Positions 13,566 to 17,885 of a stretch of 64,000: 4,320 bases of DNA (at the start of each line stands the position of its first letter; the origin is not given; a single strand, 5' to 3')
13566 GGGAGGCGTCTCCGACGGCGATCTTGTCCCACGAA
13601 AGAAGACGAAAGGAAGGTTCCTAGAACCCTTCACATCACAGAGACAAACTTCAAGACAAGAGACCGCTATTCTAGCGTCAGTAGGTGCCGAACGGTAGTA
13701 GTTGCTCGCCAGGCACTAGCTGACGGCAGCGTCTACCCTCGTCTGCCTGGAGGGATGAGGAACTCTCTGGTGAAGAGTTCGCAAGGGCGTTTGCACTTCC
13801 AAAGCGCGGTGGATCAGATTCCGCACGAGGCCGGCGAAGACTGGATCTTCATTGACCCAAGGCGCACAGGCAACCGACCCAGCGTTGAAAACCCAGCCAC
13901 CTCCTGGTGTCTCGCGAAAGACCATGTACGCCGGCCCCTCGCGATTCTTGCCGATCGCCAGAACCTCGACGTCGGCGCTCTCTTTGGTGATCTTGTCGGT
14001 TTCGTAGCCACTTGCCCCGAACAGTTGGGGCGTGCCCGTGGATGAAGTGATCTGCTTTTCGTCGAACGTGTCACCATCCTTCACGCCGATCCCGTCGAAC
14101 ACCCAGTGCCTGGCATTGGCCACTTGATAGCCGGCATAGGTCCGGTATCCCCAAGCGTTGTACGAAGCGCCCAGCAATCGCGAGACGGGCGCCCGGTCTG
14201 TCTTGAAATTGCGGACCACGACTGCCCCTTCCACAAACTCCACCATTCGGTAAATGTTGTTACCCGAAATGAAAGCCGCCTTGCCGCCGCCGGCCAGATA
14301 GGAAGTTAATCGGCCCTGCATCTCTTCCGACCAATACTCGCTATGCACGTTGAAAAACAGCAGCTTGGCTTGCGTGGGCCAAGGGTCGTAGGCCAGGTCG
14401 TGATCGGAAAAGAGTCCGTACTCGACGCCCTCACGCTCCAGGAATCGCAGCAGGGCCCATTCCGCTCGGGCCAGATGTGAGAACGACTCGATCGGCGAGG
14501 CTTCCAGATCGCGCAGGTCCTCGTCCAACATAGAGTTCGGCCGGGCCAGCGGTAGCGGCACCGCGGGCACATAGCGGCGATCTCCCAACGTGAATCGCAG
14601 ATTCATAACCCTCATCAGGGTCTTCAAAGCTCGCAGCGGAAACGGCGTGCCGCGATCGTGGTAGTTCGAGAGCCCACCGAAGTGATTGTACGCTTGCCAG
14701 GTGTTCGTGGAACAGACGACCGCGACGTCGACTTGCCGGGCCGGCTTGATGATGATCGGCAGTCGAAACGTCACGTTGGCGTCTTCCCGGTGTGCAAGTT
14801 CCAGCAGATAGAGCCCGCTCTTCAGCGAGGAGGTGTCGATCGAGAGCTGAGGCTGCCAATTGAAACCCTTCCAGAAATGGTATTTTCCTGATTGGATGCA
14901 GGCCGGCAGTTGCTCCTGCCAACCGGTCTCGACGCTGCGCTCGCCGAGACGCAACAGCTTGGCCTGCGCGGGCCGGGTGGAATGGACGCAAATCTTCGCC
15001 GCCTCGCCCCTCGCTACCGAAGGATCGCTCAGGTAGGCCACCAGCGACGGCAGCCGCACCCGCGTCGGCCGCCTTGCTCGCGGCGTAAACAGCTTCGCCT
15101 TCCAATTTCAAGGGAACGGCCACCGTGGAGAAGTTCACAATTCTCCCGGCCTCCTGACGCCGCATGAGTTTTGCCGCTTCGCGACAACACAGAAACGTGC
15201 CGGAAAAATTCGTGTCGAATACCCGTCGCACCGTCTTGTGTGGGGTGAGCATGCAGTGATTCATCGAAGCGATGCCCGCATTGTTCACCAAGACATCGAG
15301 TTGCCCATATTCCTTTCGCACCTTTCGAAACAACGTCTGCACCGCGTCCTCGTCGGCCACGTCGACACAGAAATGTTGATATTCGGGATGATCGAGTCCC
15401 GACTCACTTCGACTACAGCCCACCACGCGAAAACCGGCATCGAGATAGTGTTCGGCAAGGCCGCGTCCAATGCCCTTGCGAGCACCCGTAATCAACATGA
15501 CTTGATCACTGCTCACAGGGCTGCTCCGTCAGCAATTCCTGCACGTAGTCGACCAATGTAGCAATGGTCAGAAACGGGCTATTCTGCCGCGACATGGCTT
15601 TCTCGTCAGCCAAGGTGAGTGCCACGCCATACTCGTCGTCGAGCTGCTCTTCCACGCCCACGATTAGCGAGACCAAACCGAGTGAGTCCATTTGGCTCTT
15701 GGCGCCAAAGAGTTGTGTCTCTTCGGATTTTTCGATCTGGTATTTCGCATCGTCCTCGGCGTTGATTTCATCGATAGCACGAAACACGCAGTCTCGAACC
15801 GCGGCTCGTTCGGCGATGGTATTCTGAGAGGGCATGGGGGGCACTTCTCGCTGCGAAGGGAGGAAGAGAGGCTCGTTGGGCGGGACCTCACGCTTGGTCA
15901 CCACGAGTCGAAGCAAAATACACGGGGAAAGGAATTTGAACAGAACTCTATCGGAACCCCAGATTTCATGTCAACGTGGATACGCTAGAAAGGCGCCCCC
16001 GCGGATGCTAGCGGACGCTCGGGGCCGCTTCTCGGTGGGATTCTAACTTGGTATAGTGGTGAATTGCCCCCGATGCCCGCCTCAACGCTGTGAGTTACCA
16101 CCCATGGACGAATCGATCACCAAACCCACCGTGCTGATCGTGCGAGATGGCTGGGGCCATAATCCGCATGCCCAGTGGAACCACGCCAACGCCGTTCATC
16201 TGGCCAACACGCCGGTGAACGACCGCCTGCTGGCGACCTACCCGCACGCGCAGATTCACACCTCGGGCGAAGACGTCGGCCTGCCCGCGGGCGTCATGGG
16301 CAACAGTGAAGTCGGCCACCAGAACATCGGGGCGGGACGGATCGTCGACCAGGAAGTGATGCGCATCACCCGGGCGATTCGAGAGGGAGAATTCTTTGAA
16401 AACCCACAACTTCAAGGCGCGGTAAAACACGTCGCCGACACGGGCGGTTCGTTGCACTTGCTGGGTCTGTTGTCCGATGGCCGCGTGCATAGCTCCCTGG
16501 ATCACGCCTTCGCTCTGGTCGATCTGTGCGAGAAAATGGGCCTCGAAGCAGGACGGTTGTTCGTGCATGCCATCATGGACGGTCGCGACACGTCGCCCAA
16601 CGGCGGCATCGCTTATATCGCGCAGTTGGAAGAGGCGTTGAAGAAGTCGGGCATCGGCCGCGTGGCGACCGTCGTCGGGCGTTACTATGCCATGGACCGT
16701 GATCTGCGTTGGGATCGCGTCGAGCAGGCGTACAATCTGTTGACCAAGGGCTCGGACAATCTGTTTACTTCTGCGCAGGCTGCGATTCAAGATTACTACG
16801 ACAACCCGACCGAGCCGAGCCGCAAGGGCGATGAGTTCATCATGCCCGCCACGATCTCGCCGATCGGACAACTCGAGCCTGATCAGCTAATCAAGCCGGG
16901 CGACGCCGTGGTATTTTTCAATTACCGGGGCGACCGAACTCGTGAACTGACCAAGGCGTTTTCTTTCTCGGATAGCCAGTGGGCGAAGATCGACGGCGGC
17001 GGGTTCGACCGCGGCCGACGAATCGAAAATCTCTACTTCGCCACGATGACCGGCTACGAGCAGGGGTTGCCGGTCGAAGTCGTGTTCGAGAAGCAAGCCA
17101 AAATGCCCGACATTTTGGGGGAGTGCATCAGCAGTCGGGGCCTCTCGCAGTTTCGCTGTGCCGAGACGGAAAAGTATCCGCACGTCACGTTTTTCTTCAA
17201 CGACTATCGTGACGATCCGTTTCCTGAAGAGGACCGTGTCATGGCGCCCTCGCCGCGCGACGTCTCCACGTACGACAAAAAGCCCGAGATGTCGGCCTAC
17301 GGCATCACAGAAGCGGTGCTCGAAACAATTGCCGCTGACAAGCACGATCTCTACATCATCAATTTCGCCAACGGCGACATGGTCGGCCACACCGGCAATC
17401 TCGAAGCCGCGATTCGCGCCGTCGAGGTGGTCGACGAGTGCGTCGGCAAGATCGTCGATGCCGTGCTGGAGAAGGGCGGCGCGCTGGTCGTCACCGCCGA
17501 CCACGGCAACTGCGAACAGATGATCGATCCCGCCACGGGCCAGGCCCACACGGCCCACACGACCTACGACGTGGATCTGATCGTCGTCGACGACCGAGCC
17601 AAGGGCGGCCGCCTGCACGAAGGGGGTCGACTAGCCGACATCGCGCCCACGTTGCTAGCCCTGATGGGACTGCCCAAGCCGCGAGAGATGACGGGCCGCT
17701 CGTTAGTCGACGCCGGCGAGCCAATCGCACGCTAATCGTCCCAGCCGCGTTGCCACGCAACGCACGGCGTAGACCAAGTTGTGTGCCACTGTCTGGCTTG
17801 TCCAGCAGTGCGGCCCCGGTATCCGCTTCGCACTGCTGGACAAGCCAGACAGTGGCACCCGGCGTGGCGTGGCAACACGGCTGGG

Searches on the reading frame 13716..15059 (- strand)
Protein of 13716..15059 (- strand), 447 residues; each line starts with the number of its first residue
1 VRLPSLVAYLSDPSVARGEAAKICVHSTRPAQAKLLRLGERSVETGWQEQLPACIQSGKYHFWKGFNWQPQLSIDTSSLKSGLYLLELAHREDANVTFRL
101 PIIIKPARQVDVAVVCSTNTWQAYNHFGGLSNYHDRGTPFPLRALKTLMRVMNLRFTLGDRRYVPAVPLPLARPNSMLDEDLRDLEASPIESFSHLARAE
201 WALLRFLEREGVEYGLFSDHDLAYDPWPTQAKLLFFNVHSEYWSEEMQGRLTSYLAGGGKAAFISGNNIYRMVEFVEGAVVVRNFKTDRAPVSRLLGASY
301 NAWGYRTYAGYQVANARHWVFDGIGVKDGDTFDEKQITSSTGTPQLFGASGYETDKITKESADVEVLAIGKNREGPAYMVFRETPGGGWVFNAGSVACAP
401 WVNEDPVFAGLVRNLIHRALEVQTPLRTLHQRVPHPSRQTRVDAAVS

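Call 3: search_protein_families(library=pfam, proteins=[window:13716-15059:-])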
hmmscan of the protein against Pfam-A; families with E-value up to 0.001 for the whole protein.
window:13716-15059:- (447 aa): 1 family
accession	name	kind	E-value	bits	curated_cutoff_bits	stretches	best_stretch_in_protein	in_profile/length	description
PF20254.3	DMFA2_C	-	1.2e-48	166.9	27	1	63-397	41-363/374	N,N-dimethylformamidase beta subunit-like, C-terminal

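Call 4: search_protein_families(library=ncbifam, proteins=[window:13716-15059:-])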
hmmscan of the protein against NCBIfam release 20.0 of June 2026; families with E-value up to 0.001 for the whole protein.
window:13716-15059:- (447 aa): 0 families

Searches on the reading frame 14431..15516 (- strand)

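Call 59: search_protein_families(library=pfam, proteins=[window:14431-15516:-], max_evalue=0.00001)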
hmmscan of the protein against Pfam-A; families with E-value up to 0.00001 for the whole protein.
window:14431-15516:- (361 aa): 4 families
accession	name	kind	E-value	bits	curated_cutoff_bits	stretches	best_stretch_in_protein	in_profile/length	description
PF00106.31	adh_short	-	6.3e-37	127.4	26.6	1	5-152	1-157/195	short chain dehydrogenase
PF13561.12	adh_short_C2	-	2.2e-27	96.6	27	1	11-150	1-149/236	Enoyl-(Acyl carrier protein) reductase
PF08659.16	KR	-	9.1e-07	29.4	22.6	1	7-154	3-160/180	KR domain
PF01370.27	Epimerase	-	2.9e-06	27.3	20.9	1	7-134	1-118/240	NAD dependent epimerase/dehydratase family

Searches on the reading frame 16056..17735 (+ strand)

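Call 59: search_protein_families(library=pfam, proteins=[window:16056-17735:+], max_evalue=0.00001)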
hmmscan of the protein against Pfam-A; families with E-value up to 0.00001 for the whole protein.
window:16056-17735:+ (559 aa): 2 families
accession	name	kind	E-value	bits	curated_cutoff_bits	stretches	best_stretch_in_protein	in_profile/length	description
PF01676.23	Metalloenzyme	-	2.8e-74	250.3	24.3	1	23-540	1-251/252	Metalloenzyme superfamily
PF06415.18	iPGM_N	-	4.3e-70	236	27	1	104-335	1-216/217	BPG-independent PGAM N-terminus (iPGM_N)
